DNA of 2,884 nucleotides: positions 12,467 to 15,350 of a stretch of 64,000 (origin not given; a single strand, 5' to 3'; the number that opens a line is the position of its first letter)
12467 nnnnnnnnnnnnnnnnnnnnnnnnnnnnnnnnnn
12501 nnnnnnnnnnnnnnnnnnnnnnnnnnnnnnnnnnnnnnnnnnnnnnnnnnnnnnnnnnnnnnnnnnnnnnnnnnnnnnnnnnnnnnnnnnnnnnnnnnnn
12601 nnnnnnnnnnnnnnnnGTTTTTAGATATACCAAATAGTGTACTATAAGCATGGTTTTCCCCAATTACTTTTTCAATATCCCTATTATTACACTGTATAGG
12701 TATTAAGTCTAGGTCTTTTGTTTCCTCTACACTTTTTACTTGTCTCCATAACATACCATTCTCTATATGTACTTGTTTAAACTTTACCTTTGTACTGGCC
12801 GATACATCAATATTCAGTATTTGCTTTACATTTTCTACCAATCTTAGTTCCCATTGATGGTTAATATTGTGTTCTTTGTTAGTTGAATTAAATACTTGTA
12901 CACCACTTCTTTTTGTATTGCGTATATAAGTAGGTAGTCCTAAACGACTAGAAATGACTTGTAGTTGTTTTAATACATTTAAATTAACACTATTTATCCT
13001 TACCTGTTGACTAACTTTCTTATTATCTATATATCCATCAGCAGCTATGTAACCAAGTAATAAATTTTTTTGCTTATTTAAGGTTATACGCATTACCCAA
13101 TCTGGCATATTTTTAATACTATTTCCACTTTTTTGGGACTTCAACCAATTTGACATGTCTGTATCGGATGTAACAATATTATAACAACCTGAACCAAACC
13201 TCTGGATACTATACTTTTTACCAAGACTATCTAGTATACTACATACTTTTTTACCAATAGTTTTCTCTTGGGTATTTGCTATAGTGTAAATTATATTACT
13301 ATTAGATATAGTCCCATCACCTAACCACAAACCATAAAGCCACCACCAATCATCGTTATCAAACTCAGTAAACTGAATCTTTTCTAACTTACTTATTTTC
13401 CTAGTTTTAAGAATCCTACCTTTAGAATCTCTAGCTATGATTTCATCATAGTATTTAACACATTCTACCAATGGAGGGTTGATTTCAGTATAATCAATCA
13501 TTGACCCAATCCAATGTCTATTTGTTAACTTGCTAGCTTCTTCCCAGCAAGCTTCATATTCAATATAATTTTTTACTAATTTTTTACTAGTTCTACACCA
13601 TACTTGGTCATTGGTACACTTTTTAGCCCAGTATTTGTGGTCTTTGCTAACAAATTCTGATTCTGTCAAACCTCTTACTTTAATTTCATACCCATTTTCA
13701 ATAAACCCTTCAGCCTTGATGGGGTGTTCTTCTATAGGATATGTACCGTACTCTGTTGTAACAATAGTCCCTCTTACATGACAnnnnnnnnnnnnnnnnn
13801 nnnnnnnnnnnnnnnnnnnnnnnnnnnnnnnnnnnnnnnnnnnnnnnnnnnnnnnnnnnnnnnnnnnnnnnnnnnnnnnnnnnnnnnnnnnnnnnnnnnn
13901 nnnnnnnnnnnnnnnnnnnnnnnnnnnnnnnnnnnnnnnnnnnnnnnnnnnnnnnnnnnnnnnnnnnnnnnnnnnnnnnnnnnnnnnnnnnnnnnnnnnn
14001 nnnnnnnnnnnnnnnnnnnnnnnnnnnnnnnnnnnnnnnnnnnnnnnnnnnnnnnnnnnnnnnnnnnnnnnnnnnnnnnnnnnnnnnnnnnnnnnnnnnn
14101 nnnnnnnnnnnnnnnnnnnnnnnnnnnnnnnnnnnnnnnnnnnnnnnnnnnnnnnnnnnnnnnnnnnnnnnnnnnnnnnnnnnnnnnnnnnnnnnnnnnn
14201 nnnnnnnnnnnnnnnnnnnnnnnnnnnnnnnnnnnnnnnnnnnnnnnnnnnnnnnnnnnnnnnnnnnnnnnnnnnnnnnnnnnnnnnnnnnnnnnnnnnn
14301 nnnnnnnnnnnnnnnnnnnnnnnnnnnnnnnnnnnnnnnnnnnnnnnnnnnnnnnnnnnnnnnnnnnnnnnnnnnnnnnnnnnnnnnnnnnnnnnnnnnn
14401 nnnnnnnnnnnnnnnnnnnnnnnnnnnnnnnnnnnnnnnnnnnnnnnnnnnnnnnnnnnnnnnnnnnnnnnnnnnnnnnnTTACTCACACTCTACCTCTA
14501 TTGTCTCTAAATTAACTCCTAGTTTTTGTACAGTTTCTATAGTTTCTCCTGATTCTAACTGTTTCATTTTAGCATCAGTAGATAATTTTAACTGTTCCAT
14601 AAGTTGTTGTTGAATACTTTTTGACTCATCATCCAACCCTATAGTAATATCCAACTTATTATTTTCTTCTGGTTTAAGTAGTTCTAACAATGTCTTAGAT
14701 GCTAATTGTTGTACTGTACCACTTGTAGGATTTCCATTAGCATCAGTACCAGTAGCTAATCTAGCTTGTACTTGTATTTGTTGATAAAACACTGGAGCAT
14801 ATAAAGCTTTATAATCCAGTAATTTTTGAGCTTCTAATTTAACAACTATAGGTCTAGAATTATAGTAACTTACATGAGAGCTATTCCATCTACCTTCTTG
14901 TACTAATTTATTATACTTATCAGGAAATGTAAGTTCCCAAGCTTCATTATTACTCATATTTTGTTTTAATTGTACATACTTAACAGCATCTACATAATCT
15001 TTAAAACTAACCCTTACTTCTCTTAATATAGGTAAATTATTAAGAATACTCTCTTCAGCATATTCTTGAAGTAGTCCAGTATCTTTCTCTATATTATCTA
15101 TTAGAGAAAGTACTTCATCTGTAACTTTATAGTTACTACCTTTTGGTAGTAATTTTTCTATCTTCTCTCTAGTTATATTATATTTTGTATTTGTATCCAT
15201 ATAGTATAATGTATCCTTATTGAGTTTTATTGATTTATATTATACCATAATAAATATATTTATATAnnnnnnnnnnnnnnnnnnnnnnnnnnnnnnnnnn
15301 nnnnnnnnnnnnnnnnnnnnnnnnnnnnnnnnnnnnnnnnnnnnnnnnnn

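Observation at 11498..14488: Large terminase subunit interrupted by a 389-aa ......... intein just before Walker B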

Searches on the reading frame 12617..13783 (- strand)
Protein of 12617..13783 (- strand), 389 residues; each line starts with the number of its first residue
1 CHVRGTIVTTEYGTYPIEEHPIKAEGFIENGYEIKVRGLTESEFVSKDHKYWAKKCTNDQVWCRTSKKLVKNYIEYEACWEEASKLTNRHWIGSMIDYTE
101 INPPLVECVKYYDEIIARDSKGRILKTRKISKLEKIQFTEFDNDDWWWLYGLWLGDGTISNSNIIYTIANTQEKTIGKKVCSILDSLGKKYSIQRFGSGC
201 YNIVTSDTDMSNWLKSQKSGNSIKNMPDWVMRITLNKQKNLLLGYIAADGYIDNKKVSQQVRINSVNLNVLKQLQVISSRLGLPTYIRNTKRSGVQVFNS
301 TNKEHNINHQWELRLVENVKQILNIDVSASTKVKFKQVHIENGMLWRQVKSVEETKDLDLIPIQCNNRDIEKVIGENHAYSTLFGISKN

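Call 4: search_protein_families(library=pfam, proteins=[window:12617-13783:-], max_evalue=1)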
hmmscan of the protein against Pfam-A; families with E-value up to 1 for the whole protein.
seq(389 aa): 3 families
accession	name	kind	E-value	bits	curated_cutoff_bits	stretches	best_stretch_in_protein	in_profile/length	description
PF14528.11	LAGLIDADG_3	-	6e-13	49.3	22.5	2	239-294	4-59/82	LAGLIDADG-like domain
PF05204.19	Hom_end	-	1e-05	26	21.1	1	241-291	17-66/110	Homing endonuclease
PF14527.11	LAGLIDADG_WhiA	-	0.095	13.3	23.2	0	239-300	2-63/93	WhiA LAGLIDADG-like domain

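Call 5: search_protein_families(library=phrogs, proteins=[window:12617-13783:-], max_evalue=0.01)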
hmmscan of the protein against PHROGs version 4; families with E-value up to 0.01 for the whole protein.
seq(389 aa): 2 families
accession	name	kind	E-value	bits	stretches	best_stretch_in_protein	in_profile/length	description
phrog_26446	-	DNA, RNA and nucleotide metabolism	5.9e-09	35.6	1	132-271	465-604/761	anaerobic ribonucleoside reductase large subunit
phrog_4645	-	DNA, RNA and nucleotide metabolism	0.00011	22.4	1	237-275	107-144/308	endonuclease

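Call 7: search_dna_similar(query=window:12617-13783:-, collection=phages, mode=protein, max_rows=30, max_evalue=0.001)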
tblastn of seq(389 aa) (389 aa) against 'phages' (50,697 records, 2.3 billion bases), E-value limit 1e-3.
No match.

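Call 9: search_solved_structures(query=window:12617-13783:-, max_evalue=1, show_alignments=3)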
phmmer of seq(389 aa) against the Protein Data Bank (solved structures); distinct sequences matched with E-value up to 1: 4.
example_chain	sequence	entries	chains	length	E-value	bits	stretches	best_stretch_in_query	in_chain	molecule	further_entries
1ef0_A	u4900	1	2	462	0.61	12.1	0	220-287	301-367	PI-SCEI ENDONUCLEASE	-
1um2_A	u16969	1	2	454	0.62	12.1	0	220-287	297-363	ENDONUCLEASE PI-SCEI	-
1dfa_A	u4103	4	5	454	0.62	12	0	220-287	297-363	PI-SCEI ENDONUCLEASE | ENDONUCLEASE PI-SCEI | PI-SCEI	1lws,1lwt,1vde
1jva_A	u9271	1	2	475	0.68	11.9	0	220-287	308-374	VMA1-DERIVED HOMING ENDONUCLEASE X10SSS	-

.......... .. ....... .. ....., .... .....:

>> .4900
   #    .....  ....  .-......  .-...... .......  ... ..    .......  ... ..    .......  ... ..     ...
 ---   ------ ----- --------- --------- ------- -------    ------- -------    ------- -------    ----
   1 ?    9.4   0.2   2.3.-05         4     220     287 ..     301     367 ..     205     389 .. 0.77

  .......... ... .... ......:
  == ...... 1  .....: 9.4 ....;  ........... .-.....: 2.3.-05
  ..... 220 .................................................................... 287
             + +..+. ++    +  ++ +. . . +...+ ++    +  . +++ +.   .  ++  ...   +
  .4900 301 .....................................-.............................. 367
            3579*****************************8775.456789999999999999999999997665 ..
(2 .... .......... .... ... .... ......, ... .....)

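Call 27: predict_structure(alignment_id=A1)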
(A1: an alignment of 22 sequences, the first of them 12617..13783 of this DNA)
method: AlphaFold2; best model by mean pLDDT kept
length: 389 residues; sequences in the alignment: 22
mean_pLDDT: 91.3   pTM: 0.86
mean pLDDT of the five models: 91.3, 91.2, 91.0, 91.0, 87.8
residues with pLDDT >= 90: 263; 70-90: 126; 50-70: 0; < 50: 0
segments of 3 or more residues with pLDDT < 50: none
pLDDT, mean of each block of 10 residues (from residue 1): 94 95 93 96 95 92 87 92 96 95 80 85 86 82 95 92 92 96 96 89 92 85 87 97 96 84 92 96 92 84 87 93 90 87 95 96 93 93 94
secondary structure, 60 per line:
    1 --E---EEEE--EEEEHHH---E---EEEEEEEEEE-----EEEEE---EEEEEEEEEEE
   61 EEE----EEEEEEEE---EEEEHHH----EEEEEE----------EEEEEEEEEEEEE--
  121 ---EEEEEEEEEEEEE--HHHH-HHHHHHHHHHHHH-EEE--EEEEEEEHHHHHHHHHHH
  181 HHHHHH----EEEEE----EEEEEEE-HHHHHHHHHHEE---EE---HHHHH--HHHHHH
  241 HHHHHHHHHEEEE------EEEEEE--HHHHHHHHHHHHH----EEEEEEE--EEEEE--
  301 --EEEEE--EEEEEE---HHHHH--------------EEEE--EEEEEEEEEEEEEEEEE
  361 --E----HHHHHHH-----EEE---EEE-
elements in order: E7-10 E13-16 E27-36 E42-46 E50-63 E68-75 E79-82 E90-95 E106-118 E124-136 H139-142 H144-156 E158-160 E163-169 H170-186 E191-195 E200-206 H208-217 H228-232 H235-249 E250-253 E260-265 H268-280 E285-291 E294-298 E303-307 E310-315 H319-323 E338-341 E344-360 H368-374 E380-382 E386-388

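Call 31: fold_search(model_id=the predicted structure, library=pdb)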
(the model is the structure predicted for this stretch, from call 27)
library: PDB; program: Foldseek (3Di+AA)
matches with E <= 10: 928; with E <= 0.001: 66
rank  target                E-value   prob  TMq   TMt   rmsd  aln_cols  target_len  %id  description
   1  1vde_B                8.2e-15  1.00  0.57  0.52  13.6       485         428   12  PI-SCEI, A HOMING ENDONUCLEASE WITH PROTEIN SPLICING ACTIVITY (released 1998-04-08)
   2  1vde_A                1.4e-14  1.00  0.61  0.56  10.8       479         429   13  PI-SCEI, A HOMING ENDONUCLEASE WITH PROTEIN SPLICING ACTIVITY (released 1998-04-08)
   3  1ef0_A                3.0e-14  1.00  0.60  0.55  11.0       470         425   12  CRYSTAL STRUCTURE OF PI-SCEI MINIPRECURSOR (released 2000-06-07)
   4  1lws_A                2.2e-13  1.00  0.61  0.56  10.6       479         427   13  Crystal structure of the intein homing endonuclease PI-SceI bound to its recognition sequence (released 2002-09-27)
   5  1jva_B                7.6e-13  1.00  0.54  0.50  24.4       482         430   10  CRYSTAL STRUCTURE OF THE VMA1-DERIVED ENDONUCLEASE BEARING THE N AND C EXTEIN PROPEPTIDES (released 2002-08-29)
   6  1um2_B                8.5e-13  1.00  0.60  0.56  11.3       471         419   11  Crystal Structure of the Vma1-Derived Endonuclease with the Ligated Extein Segment (released 2004-09-22)
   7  7qss                  1.0e-12  1.00  0.58  0.53   9.8       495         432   13  Crystal structure of homing endonuclease-associated TliVMA intein (C1A) (released 2022-03-30)
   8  1dfa                  1.5e-12  1.00  0.53  0.51  14.6       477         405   13  CRYSTAL STRUCTURE OF PI-SCEI IN C2 SPACE GROUP (released 1999-12-08)
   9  1lwt_A                1.6e-12  1.00  0.59  0.53  13.0       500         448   13  Crystal structure of the intein homing endonuclease PI-SceI bound to its substrate DNA (Ca2+ free) (released 2002-09-27)
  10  7qsu                  1.9e-12  1.00  0.56  0.59   7.9       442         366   12  Crystal structure of homing endonuclease-associated TliVMA intein (C1A, d333-339) (released 2022-03-30)
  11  1jva_A                5.6e-12  1.00  0.56  0.51  13.2       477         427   12  CRYSTAL STRUCTURE OF THE VMA1-DERIVED ENDONUCLEASE BEARING THE N AND C EXTEIN PROPEPTIDES (released 2002-08-29)
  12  1ef0_B                1.8e-11  1.00  0.57  0.57   9.5       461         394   13  CRYSTAL STRUCTURE OF PI-SCEI MINIPRECURSOR (released 2000-06-07)
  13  1um2_A                2.7e-11  1.00  0.57  0.54  11.4       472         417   13  Crystal Structure of the Vma1-Derived Endonuclease with the Ligated Extein Segment (released 2004-09-22)
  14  1dq3                  8.5e-10  1.00  0.51  0.45   8.7       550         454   12  CRYSTAL STRUCTURE OF AN ARCHAEAL INTEIN-ENCODED HOMING ENDONUCLEASE PI-PFUI (released 2000-07-05)
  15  7qst                  2.7e-08  1.00  0.52  0.56   9.9       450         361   13  Crystal structure of homing endonuclease-associated PhoVMA intein (C1A) (released 2022-03-30)
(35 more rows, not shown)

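Call 42: find_homologous_proteins(query=window:12617-13783:-, max_evalue=0.001)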
Query window:12617-13783:- (389 aa): 1 proteins with E <= 0.001 among 1930 candidates.
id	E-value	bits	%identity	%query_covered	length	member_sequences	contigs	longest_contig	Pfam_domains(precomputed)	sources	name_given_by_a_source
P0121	1.8e-31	128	42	44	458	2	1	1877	-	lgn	-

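Call 53: search_protein_representatives(alignment_id=A1)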
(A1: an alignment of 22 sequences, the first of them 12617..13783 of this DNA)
Query: 22 sequences, 392 profile positions. Proteins with E-value up to 0.001 (for the whole library): 3357; up to 1e-10: 535; up to 1e-30: 82. The best 150 are listed.
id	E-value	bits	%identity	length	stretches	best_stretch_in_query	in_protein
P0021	7.9e-182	621.1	-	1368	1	1-392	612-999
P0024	4.2e-178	608.8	-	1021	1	1-392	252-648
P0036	1.2e-139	482.2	-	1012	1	1-392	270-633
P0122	2.6e-114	398.8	-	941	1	1-392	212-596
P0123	1.4e-98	347.0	-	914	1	1-392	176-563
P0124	3.8e-93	329.1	-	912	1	1-392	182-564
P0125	5.5e-82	292.3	-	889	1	1-392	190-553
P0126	9.4e-80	285.0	-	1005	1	1-392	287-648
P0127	1.2e-77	278.0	-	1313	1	1-381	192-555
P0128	2.0e-76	274.0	-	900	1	1-392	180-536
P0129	3.4e-76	273.3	-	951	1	1-392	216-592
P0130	5.3e-76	272.7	-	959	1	1-392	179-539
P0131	4.8e-73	262.9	-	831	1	1-392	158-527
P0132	5.1e-73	262.8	-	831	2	137-392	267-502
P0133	2.2e-72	260.8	-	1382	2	1-392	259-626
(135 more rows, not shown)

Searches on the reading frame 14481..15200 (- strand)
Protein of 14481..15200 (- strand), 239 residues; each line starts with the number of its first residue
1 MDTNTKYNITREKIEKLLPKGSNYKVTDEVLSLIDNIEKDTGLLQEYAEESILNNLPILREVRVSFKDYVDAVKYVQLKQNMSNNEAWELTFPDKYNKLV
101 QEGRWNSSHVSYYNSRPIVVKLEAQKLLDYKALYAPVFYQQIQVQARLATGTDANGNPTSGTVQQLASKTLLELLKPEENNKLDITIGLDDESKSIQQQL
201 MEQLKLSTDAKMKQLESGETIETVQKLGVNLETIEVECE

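Call 22: search_protein_families(library=phrogs, proteins=[window:14481-15200:-], max_evalue=0.001)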
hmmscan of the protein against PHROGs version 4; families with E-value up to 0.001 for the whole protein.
window:14481-15200:- (239 aa): 1 family
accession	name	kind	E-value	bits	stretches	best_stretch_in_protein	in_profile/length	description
phrog_2109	-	unknown function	3.8e-28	99.6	1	8-229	3-220/230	-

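Call 48: search_protein_families(library=pfam, proteins=[window:14481-15200:-], max_evalue=0.001)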
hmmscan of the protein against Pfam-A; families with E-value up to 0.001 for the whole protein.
window:14481-15200:- (239 aa): 0 families
